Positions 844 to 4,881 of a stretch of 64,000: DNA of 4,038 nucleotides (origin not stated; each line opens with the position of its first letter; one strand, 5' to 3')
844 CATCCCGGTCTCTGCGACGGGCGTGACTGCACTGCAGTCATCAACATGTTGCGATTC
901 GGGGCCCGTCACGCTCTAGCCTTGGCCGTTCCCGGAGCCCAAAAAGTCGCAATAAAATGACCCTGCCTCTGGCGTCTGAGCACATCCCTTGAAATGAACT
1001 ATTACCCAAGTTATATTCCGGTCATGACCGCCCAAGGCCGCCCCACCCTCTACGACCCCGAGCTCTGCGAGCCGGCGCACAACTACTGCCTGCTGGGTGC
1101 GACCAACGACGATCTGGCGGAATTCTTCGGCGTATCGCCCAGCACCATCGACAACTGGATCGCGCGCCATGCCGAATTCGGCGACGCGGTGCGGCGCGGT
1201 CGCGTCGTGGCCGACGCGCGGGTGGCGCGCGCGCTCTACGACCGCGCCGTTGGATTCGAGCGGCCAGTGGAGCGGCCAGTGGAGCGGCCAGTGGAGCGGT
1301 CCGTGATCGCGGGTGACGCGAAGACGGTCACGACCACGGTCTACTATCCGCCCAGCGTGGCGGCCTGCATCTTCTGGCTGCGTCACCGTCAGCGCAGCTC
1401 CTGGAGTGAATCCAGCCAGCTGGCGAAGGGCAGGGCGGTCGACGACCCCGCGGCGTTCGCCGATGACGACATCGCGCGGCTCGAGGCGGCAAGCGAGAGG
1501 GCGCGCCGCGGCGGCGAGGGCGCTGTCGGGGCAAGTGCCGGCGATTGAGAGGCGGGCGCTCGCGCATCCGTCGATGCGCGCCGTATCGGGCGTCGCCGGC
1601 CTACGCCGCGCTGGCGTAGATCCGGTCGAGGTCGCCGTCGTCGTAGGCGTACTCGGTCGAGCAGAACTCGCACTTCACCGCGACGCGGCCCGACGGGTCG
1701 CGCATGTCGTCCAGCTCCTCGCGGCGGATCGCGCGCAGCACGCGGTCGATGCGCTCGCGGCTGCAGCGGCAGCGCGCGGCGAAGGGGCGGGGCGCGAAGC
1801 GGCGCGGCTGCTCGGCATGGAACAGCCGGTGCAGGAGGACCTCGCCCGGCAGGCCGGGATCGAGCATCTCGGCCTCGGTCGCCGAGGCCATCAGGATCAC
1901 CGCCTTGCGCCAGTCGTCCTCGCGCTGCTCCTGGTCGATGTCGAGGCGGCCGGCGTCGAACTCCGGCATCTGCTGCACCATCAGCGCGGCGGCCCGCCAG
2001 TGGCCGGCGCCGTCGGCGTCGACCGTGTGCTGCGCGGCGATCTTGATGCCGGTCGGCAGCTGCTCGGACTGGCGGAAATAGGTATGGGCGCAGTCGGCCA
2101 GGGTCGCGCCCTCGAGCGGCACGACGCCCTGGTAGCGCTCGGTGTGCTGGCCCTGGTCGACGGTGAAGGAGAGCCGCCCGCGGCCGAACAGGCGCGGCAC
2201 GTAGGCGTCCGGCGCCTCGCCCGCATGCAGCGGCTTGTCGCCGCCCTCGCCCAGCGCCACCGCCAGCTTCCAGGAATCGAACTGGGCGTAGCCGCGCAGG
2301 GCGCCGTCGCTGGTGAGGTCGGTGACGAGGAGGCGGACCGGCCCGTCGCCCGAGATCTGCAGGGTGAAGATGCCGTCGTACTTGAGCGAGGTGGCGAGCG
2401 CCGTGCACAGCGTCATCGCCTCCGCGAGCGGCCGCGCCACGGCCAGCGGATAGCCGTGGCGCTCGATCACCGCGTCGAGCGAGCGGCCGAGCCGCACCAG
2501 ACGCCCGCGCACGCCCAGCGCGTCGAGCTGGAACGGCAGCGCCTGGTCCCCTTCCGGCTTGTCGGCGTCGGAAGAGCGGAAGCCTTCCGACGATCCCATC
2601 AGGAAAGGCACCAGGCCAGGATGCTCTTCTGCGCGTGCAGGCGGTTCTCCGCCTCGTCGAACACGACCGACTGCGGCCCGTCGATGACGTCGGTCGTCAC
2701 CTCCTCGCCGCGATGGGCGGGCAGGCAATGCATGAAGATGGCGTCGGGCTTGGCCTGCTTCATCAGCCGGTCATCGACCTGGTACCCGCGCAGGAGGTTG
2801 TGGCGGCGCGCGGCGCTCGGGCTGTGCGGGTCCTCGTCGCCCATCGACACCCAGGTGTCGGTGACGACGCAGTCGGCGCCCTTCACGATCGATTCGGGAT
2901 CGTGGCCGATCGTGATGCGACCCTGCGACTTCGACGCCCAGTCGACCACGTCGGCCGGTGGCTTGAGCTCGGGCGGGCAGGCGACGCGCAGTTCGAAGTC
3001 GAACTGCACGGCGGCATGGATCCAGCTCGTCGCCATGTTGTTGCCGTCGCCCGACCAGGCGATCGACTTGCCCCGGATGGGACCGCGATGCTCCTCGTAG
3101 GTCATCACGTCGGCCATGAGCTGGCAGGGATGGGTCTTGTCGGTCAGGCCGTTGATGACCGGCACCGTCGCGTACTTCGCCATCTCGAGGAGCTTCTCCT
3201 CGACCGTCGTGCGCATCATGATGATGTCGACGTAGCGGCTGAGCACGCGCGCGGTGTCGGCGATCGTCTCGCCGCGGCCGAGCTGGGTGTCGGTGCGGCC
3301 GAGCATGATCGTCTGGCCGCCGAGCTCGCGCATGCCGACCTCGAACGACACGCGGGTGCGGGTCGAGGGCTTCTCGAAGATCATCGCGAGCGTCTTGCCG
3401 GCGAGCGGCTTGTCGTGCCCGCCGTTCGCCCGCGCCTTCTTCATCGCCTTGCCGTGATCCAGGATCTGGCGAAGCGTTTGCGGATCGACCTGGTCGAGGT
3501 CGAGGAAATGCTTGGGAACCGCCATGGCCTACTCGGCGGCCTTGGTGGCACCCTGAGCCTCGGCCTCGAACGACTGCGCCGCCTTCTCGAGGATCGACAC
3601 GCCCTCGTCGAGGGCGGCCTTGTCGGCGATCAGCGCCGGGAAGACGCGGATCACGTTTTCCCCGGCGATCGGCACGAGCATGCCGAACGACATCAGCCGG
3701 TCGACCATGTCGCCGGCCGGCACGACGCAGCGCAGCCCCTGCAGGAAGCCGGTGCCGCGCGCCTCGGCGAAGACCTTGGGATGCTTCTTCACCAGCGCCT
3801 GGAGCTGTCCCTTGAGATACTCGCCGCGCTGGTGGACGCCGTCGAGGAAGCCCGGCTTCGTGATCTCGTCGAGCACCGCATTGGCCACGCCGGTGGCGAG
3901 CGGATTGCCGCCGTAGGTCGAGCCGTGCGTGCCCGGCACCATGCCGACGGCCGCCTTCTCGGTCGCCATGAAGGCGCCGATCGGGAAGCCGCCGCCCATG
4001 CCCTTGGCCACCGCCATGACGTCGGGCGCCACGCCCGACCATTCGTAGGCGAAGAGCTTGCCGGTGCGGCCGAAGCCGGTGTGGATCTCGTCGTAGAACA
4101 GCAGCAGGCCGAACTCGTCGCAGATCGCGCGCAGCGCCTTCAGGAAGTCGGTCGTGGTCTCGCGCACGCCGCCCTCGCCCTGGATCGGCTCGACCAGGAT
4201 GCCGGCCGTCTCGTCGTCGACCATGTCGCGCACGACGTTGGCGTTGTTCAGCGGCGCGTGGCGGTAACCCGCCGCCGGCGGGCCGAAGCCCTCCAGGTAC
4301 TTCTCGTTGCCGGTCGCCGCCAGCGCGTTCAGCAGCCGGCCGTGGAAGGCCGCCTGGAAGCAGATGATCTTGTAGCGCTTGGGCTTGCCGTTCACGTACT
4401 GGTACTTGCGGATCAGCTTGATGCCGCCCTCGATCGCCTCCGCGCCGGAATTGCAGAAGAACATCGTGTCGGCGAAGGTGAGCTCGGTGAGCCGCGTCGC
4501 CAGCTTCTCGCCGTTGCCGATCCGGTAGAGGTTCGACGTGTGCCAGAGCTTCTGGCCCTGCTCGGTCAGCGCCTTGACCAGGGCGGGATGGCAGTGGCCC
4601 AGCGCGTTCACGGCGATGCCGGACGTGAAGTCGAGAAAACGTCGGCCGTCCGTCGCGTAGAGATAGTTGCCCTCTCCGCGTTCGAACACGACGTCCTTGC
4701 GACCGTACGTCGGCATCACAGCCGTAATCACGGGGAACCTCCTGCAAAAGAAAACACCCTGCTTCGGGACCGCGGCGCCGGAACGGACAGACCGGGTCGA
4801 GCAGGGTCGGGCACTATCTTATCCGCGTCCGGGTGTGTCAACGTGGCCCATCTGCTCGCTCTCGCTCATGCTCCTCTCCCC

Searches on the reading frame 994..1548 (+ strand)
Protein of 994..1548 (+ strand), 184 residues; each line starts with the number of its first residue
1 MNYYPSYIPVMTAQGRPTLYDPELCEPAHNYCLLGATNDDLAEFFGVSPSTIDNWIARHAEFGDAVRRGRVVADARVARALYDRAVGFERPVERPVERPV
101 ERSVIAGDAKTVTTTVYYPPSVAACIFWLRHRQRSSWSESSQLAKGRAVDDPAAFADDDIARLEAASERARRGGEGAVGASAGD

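Call 13: search_protein_families(library=pfam, proteins=[window:994-1548:+], max_evalue=0.001)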
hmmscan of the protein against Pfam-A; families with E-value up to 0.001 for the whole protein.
window:994-1548:+ (184 aa): 1 family
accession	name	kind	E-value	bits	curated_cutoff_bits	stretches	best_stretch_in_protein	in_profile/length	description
PF13384.12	HTH_23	-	4.8e-05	23.5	24.6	1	35-64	17-46/50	Homeodomain-like domain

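Call 18: find_encoding_contigs(protein=window:994-1548:+, flank=10000, max_places=10)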
Protein window:994-1548:+ (184 aa): no gene with exactly this product is on record in the collection.

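Call 27: find_homologous_proteins(query=window:994-1548:+, max_evalue=0.00001)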
Query window:994-1548:+ (184 aa): 524 proteins with E <= 0.00001 among 1756 candidates; the best 120 are listed.
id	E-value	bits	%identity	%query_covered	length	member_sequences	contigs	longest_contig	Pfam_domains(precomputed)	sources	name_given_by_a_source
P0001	3.3e-67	244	68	93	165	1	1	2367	-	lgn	-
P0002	1.1e-58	217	64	89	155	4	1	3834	-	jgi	jgi:hypothetical protein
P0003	5.4e-58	214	65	89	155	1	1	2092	-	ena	-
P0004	1.2e-57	213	62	90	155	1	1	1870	-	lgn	-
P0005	2.0e-56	209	62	91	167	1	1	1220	-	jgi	jgi:hypothetical protein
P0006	3.9e-56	208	64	85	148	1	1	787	-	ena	-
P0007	4.6e-56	208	63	89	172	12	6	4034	-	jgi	jgi:hypothetical protein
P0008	6.5e-56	208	64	86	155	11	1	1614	-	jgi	jgi:hypothetical protein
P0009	1.0e-55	207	62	88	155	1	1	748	-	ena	-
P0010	1.7e-55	206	63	88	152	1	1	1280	-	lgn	-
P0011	3.5e-55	205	62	88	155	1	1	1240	-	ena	-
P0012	6.0e-55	204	62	89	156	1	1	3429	-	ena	-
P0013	6.3e-55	204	65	85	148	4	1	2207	-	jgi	jgi:hypothetical protein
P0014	9.5e-55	204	64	88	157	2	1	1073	-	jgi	jgi:hypothetical protein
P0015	9.8e-55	204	64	88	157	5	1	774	-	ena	-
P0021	5.7e-54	201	62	88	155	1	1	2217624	-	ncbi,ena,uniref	ncbi:hypothetical protein [Reyranella sp.]|uniref:hypothetical protein n=1 Tax=Reyranella sp. TaxID=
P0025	1.2e-53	200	61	88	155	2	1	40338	-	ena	-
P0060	8.8e-52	194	62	76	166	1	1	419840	-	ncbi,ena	-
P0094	5.5e-50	188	58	88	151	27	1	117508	-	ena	-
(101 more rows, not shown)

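Call 29: find_encoding_contigs(protein=P0021, flank=6000, max_places=3)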
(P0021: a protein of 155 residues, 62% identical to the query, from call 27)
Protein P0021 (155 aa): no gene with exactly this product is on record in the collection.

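Call 30: find_encoding_contigs(protein=P0001, flank=6000, max_places=3)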
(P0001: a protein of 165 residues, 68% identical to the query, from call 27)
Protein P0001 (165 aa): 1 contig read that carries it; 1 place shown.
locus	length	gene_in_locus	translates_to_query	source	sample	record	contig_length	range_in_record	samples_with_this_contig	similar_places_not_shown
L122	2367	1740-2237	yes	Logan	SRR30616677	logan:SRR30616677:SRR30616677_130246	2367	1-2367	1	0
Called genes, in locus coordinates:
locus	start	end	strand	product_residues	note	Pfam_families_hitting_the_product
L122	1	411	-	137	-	?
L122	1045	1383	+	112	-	-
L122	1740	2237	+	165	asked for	-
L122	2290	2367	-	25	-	?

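Call 31: find_encoding_contigs(protein=P0060, flank=6000, max_places=3)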
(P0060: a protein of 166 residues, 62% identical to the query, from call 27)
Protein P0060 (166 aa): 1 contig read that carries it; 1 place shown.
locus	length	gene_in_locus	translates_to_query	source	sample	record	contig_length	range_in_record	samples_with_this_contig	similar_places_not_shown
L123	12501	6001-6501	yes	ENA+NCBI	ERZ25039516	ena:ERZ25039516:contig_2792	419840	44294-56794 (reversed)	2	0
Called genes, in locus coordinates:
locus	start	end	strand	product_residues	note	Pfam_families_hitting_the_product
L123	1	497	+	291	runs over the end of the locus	PF00106:adh_short, PF13561:adh_short_C2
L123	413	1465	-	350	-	PF01210:NAD_Gly3P_dh_N (faint), PF02558:ApbA, PF03807:F420_oxidored (weak), PF02317:Octopine_DH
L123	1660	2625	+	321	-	PF03401:TctC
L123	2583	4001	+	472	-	PF03972:MmgE_PrpD_N, PF19305:MmgE_PrpD_C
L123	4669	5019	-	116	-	PF13744:HTH_37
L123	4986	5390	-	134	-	PF05973:Gp49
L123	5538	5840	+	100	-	-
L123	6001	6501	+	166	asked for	-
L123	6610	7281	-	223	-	PF01430:HSP33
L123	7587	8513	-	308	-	PF02729:OTCace_N, PF00185:OTCace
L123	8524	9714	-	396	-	PF00202:Aminotran_3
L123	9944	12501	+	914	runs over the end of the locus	PF00501:AMP-binding, PF01370:Epimerase, PF05368:NmrA, PF01073:3Beta_HSD, PF07993:NAD_binding_4 (faint), PF13460:NAD_binding_10, PF16363:GDP_Man_Dehyd (weak)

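Call 32: find_encoding_contigs(protein=P0094, flank=6000, max_places=3)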
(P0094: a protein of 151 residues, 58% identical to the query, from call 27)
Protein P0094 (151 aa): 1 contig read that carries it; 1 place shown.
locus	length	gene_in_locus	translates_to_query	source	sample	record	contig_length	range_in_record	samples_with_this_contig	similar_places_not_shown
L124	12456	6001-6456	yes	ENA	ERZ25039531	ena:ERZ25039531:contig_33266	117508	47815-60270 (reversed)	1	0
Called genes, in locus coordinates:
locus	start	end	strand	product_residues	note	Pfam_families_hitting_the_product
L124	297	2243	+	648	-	PF00069:Pkinase, PF07714:PK_Tyr_Ser-Thr, PF01471:PG_binding_1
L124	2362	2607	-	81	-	-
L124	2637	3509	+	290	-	-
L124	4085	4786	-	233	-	PF02586:SRAP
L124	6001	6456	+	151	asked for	-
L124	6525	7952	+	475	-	-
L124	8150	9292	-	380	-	PF04909:Amidohydro_2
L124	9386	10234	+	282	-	PF00106:adh_short, PF01370:Epimerase, PF08659:KR, PF13561:adh_short_C2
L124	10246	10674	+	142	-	PF04828:GFA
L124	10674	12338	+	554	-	PF00732:GMC_oxred_N, PF00890:FAD_binding_2 (faint), PF05199:GMC_oxred_C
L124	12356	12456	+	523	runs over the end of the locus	PF00496:SBP_bac_5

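Call 33: find_encoding_contigs(protein=P0025, flank=6000, max_places=3)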
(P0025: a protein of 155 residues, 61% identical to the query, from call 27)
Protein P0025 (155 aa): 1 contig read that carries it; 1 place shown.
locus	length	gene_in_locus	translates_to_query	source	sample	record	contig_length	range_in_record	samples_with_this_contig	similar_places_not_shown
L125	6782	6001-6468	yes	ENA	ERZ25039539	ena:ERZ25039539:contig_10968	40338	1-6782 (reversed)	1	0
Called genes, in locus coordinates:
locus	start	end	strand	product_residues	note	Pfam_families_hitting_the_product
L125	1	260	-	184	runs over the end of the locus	PF13628:DUF4142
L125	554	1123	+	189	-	PF04542:Sigma70_r2, PF22029:PhyR_sigma2, PF08281:Sigma70_r4_2, PF04545:Sigma70_r4 (weak)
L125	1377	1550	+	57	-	-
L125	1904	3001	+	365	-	PF01582:TIR (weak), PF13676:TIR_2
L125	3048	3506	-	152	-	-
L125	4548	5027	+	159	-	PF13391:HNH_2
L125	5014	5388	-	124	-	-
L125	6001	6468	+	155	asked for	-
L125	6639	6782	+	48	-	?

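Call 43: search_protein_families(library=phrogs, proteins=[window:1024-1548:+], max_evalue=0.01)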
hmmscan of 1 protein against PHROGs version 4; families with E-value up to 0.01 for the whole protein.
window:1024-1548:+ (174 aa): 8 families
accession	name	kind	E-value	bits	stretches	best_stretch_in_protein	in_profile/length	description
phrog_309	-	head and packaging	1.4e-36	128.1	1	5-142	133-265/319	terminase small subunit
phrog_57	-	head and packaging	6.3e-05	23.9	1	28-81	15-69/199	terminase small subunit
phrog_23444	-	head and packaging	9.4e-05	23.5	1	32-128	4-99/126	terminase small subunit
phrog_664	-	DNA, RNA and nucleotide metabolism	0.0001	23.2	1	5-61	80-136/210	DNA binding protein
phrog_151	-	integration and excision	0.0011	18.6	1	19-58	137-180/582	transposase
phrog_2474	-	transcription regulation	0.0012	19.7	0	27-71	50-99/118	MerR-like transcriptional regulator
phrog_3064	-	head and packaging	0.0066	16.9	0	32-60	88-116/175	terminase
phrog_66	-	integration and excision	0.0089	16.7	1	29-96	97-165/412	excisionase and transcriptional regulator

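Call 53: find_related_loci(query=window:1024-1548:+, collection=viral_contigs, flank=5000)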
Query window:1024-1548:+ (174 aa) in viral_contigs; peptide patterns used: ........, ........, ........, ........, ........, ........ (x = any residue, [..] = any of these).
27 stretches matched a pattern, but none encodes a relative of the query by tblastn (E <= 1e-3).

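Call 55: find_related_loci(query=A2, collection=viral_contigs, flank=6000)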
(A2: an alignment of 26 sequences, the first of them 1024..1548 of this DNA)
Query A2 (174 aa) in viral_contigs; peptide patterns used: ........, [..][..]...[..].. (x = any residue, [..] = any of these).
93 stretches matched a pattern; 80 encode a relative of the query (tblastn E <= 1e-3); 80 distinct loci.
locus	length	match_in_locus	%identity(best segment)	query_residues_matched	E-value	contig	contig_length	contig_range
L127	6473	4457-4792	55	1-119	4e-36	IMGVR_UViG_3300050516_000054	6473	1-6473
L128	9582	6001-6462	37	3-161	2e-31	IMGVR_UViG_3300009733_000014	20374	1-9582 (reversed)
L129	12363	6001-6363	44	5-132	9e-32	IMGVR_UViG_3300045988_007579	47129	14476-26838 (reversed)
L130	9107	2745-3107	44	5-132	9e-32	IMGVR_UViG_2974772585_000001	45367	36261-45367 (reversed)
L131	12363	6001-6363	44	5-132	9e-32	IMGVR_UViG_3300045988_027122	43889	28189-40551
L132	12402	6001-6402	39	5-148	1e-31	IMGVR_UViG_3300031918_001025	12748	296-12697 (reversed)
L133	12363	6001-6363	43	5-132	3e-31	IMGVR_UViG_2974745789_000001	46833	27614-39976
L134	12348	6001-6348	48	5-127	4e-31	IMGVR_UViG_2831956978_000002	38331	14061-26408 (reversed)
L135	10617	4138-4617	36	5-165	1e-30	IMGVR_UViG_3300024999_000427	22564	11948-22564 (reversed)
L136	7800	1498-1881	41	5-133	9e-31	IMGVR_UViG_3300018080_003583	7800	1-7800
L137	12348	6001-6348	47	5-127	9e-31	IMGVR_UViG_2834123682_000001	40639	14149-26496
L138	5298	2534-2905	41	4-133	2e-30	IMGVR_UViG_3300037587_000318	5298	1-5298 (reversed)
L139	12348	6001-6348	46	5-127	2e-30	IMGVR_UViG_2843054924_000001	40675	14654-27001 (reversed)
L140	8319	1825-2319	37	5-166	6e-30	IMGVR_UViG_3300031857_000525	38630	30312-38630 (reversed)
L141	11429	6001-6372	37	3-133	1e-29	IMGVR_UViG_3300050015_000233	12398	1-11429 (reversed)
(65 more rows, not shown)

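Call 56: find_related_loci(query=A2, collection=metagenome_contigs, flank=6000)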
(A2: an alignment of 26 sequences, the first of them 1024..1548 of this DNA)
Query A2 (174 aa) in metagenome_contigs; peptide patterns used: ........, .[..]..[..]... (x = any residue, [..] = any of these).
377 stretches matched a pattern; 283 encode a relative of the query (tblastn E <= 1e-3); the best 80 are kept; 80 distinct loci.
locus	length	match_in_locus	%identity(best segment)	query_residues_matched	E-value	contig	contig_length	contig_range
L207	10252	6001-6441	64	1-158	3e-62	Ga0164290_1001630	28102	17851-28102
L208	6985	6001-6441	62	1-161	2e-59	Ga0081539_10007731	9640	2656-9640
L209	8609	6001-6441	58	3-161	3e-58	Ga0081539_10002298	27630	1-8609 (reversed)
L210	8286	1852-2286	59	1-161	3e-58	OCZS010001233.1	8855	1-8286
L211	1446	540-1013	57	1-170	5e-60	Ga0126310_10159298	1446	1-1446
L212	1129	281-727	62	1-161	3e-61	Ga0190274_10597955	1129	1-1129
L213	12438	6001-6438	60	1-161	2e-57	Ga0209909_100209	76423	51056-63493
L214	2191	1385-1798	60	1-145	1e-57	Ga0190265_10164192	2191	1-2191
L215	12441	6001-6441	62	1-162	1e-56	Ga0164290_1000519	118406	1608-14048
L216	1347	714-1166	60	1-162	3e-59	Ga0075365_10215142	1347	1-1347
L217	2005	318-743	58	1-158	3e-57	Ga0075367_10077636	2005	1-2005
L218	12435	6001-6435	58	1-161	4e-56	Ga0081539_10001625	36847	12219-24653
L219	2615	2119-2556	58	1-161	1e-56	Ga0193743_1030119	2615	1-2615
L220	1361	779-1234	57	1-164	9e-59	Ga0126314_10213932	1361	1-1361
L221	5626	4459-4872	60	1-145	6e-54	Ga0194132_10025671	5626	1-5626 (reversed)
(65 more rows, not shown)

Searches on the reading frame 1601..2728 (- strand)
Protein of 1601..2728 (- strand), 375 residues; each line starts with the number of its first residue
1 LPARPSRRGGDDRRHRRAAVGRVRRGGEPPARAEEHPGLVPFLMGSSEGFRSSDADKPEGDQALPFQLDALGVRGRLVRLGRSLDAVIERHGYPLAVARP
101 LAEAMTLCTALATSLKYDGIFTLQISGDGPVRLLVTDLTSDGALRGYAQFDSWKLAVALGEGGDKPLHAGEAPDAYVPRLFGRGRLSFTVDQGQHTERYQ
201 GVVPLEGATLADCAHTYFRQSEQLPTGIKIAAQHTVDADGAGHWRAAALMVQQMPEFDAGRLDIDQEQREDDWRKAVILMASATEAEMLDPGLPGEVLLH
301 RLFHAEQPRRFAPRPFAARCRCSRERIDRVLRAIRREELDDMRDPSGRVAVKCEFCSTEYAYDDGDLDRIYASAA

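Call 13: search_protein_families(library=pfam, proteins=[window:1601-2728:-], max_evalue=0.001)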
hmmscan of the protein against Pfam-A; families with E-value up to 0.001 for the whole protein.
window:1601-2728:- (375 aa): 1 family
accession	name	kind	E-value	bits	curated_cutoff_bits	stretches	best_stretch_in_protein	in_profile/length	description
PF01430.24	HSP33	-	6.8e-68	229.5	21.4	1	61-363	1-273/273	Hsp33 protein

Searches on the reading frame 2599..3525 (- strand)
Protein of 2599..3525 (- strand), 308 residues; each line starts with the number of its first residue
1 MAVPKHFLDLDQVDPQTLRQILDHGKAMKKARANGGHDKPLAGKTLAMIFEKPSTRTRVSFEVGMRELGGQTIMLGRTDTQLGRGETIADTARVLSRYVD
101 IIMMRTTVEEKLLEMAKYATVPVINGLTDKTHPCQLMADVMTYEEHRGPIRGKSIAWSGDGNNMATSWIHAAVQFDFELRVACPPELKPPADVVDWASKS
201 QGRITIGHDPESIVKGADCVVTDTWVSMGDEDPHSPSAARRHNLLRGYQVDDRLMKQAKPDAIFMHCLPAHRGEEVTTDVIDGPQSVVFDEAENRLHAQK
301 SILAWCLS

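Call 13: search_protein_families(library=pfam, proteins=[window:2599-3525:-], max_evalue=0.001)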
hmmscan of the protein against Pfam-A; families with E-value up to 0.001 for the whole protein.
window:2599-3525:- (308 aa): 2 families
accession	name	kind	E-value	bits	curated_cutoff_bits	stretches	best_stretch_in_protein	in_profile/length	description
PF00185.30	OTCace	-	2.2e-54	184.2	29.4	1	152-306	2-157/157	Aspartate/ornithine carbamoyltransferase, Asp/Orn binding domain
PF02729.26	OTCace_N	-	6.6e-52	176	29.9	1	5-145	1-148/148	Aspartate/ornithine carbamoyltransferase, carbamoyl-P binding domain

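Call 20: find_encoding_contigs(protein=window:2599-3525:-, flank=10000, max_places=10)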
Protein window:2599-3525:- (308 aa): no gene with exactly this product is on record in the collection.

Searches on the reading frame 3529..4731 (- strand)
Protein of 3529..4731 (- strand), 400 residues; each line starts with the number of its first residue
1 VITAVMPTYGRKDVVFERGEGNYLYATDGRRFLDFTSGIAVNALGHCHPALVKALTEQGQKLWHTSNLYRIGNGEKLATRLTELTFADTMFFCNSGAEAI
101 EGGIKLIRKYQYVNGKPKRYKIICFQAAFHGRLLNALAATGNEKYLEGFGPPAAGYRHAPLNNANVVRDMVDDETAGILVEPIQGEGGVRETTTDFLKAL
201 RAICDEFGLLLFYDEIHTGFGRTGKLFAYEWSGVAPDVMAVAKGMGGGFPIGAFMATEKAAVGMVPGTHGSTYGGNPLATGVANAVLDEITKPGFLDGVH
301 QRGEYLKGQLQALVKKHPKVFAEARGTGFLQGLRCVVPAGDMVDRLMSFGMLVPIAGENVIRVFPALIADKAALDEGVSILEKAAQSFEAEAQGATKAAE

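Call 13: search_protein_families(library=pfam, proteins=[window:3529-4731:-], max_evalue=0.001)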
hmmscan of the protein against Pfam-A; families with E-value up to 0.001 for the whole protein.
window:3529-4731:- (400 aa): 1 family
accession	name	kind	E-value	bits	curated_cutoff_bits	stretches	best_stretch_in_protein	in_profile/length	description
PF00202.27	Aminotran_3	-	1.1e-112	377.1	30.5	1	14-384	11-402/403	Aminotransferase class-III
